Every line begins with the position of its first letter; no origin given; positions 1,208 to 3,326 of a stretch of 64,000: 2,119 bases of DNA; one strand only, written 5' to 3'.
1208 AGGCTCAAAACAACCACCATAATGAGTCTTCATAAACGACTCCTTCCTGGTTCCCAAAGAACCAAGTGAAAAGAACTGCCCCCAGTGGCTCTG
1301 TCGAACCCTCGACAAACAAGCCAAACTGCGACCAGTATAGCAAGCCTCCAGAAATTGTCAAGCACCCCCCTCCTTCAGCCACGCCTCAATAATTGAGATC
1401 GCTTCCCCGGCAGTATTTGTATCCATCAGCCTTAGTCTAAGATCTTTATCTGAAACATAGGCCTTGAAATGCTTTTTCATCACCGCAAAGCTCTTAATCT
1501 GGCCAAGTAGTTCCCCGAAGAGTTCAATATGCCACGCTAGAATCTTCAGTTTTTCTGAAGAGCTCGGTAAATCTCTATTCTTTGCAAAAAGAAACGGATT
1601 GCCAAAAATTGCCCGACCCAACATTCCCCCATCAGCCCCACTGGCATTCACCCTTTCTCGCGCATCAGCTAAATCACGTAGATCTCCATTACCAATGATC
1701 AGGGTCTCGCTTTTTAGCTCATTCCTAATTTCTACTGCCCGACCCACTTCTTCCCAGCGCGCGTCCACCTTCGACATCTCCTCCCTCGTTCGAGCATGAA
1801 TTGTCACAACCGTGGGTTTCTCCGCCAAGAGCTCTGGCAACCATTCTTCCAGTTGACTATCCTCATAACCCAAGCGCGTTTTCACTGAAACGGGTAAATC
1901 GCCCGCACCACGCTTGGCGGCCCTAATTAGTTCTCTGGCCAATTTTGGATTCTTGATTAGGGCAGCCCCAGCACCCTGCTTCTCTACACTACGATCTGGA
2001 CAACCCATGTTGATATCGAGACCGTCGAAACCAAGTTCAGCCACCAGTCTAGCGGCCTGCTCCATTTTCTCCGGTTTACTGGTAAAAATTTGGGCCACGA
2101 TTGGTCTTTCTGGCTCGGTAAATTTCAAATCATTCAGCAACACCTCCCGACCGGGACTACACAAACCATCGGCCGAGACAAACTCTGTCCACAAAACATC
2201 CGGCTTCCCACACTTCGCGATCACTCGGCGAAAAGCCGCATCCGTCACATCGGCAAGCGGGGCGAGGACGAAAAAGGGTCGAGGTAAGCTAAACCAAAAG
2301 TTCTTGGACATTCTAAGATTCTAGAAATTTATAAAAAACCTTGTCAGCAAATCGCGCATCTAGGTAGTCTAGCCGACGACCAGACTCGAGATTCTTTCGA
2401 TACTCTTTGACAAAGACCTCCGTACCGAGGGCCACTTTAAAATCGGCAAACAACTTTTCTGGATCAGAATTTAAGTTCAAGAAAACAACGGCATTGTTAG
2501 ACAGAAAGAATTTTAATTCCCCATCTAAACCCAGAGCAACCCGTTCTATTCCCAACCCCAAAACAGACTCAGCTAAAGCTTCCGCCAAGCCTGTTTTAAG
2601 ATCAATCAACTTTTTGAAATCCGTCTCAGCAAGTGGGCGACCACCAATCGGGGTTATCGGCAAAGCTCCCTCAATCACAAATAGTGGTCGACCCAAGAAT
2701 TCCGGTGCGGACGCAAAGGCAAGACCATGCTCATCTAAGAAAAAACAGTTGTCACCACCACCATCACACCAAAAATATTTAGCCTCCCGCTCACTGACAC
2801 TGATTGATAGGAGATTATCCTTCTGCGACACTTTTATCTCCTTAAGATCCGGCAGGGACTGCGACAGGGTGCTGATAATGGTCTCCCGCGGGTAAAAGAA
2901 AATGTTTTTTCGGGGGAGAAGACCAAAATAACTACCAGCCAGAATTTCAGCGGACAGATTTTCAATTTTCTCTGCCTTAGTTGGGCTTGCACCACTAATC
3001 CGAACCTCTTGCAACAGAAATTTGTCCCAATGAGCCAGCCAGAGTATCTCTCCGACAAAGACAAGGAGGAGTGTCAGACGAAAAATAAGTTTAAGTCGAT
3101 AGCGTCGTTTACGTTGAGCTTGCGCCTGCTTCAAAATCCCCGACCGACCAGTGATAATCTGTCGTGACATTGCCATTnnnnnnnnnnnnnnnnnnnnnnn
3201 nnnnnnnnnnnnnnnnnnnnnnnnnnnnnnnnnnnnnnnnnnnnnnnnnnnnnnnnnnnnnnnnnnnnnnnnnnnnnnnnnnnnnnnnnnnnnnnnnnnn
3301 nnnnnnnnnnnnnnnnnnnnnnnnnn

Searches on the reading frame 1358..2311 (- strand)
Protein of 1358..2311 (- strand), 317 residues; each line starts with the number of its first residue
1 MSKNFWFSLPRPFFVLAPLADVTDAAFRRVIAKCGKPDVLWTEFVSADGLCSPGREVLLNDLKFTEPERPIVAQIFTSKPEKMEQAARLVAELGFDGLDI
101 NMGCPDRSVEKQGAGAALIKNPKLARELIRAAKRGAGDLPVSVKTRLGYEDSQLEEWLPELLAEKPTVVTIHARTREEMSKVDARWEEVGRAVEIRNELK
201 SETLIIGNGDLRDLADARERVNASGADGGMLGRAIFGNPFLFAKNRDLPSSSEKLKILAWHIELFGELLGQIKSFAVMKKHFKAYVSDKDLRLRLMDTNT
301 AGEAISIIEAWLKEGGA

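Call 5: search_protein_families(library=pfam, proteins=[window:1358-2311:-], max_evalue=0.01)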
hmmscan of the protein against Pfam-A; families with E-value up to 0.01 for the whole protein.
window:1358-2311:- (317 aa): 1 family
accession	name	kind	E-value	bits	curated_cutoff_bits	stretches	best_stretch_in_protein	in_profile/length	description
PF01207.24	Dus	-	2.2e-57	194.9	20.4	1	16-300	2-294/311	Dihydrouridine synthase (Dus)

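Call 6: search_protein_families(library=ncbifam, proteins=[window:1358-2311:-], max_evalue=0.01)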
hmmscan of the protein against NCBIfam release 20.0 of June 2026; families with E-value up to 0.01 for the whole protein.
window:1358-2311:- (317 aa): 8 families
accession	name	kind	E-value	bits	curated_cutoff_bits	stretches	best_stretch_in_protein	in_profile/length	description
TIGR00737.1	nifR3_yhdG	equivalog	4.1e-53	180.6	293.3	1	15-309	11-312/319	tRNA dihydrouridine synthase DusB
NF008774.0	PRK11815.1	equivalog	1e-34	120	269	1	14-245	15-248/337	tRNA dihydrouridine(20/20a) synthase DusA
TIGR00742.1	yjbN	subfamily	2.2e-26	93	397.2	1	14-253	3-245/318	tRNA dihydrouridine(20/20a) synthase DusA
NF007838.0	PRK10550.1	equivalog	7e-23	81.1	395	1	15-239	4-231/312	tRNA dihydrouridine(16) synthase DusC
NF006183.0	PRK08318.1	equivalog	2.8e-08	33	335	1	59-144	90-174/422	NAD-dependent dihydropyrimidine dehydrogenase subunit PreA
NF005574.0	PRK07259.1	equivalog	1.8e-07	30.4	269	1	45-144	69-166/304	dihydroorotate dehydrogenase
TIGR00736.1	nifR3_rel_arch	hypoth_equivalog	8.6e-05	22.2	218.7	1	84-236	83-224/231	MJ0144 family RNA dihydrouridine synthase-like protein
NF041011.1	dihydoor_dh_Arch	equivalog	0.0011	18.1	330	0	44-154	64-160/289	dihydroorotate dehydrogenase PyrD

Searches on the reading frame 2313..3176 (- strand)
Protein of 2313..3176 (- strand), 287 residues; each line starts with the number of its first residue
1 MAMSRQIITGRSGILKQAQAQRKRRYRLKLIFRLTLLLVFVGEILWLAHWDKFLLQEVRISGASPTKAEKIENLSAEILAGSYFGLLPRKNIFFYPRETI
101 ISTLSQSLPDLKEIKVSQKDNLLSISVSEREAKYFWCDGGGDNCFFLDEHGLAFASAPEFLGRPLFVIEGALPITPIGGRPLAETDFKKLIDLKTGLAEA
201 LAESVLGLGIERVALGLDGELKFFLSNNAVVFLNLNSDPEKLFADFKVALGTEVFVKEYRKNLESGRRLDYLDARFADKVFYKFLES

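Call 5: search_protein_families(library=pfam, proteins=[window:2313-3176:-], max_evalue=0.01)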
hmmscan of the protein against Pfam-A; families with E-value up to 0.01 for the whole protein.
window:2313-3176:- (287 aa): 0 families

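Call 6: search_protein_families(library=ncbifam, proteins=[window:2313-3176:-], max_evalue=0.01)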
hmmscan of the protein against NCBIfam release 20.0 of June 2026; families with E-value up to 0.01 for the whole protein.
window:2313-3176:- (287 aa): 0 families

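Call 54: search_protein_families(library=pfam, proteins=[window:2316-3176:-], max_evalue=10)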
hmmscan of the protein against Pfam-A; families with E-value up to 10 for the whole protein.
window:2316-3176:- (287 aa): 2 families
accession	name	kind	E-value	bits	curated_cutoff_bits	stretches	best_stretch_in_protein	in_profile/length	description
PF11298.13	DUF3099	-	0.073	13.7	23.2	1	8-46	2-40/72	Protein of unknown function (DUF3099)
PF08478.15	POTRA_1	-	0.23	12.2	23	1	55-117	3-55/69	POTRA domain, FtsQ-type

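Call 55: search_solved_structures(query=A3, max_evalue=10)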
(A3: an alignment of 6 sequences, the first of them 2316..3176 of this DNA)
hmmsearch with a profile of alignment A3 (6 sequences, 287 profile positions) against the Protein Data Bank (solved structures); distinct sequences matched with E-value up to 10: 4.
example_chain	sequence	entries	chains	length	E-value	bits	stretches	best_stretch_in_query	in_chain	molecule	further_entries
8hhf_Q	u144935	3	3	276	0.0001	25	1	95-278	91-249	Cell division protein FtsQ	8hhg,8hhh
5z2w_A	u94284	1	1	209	0.00015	24.4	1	97-278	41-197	Cell division protein FtsQ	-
2vh1_A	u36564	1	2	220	0.00018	24.2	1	97-278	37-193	CELL DIVISION PROTEIN FTSQ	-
6h9n_A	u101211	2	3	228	0.00021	24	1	97-278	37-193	Cell division protein FtsQ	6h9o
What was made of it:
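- On FtsQ/DivIB (for the neighbour at 2313-3176): The family profile hits only FtsQ chains in the PDB (E 1e-4, call 55).
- The profile hits only FtsQ in the PDB (E 1e-4, call 55).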

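Call 56: search_protein_families(library=pfam, alignment_id=A3, max_evalue=1)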
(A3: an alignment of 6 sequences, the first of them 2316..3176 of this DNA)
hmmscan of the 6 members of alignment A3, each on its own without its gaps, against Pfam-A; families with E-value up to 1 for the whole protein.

A. member 1, window:2316-3176:- (287 aa): 2 families
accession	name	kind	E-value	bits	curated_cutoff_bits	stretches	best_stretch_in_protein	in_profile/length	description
PF11298.13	DUF3099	-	0.073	13.7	23.2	1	8-46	2-40/72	Protein of unknown function (DUF3099)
PF08478.15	POTRA_1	-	0.23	12.2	23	0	55-117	3-55/69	POTRA domain, FtsQ-type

B. families by the number of members that match (of 6 scanned): 5 families
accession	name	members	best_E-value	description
PF08478.15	POTRA_1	3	0.00052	POTRA domain, FtsQ-type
PF03799.20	FtsQ_DivIB_C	1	3e-05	Cell division protein FtsQ/DivIB, C-terminal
PF13800.11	Sigma_reg_N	1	0.072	Sigma factor regulator N-terminal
PF11298.13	DUF3099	1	0.073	Protein of unknown function (DUF3099)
PF00482.28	T2SSF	1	0.074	Type II secretion system (T2SS), protein F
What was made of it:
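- On FtsQ/DivIB (for the neighbour at 2313-3176): All hits are below the Pfam gathering cut-offs for the window protein (calls 54, 56).
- POTRA_1 and FtsQ_DivIB_C hits (call 56).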

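Call 70: search_protein_families(library=padloc, proteins=[window:2316-3176:-], max_evalue=0.01)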
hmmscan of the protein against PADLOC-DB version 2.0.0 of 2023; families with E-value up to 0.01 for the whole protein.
window:2316-3176:- (287 aa): 0 families
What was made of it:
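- On Anti-phage defence AAA+ systems (PADLOC): The partner and the FtsQ-like protein have no hit (call 70).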
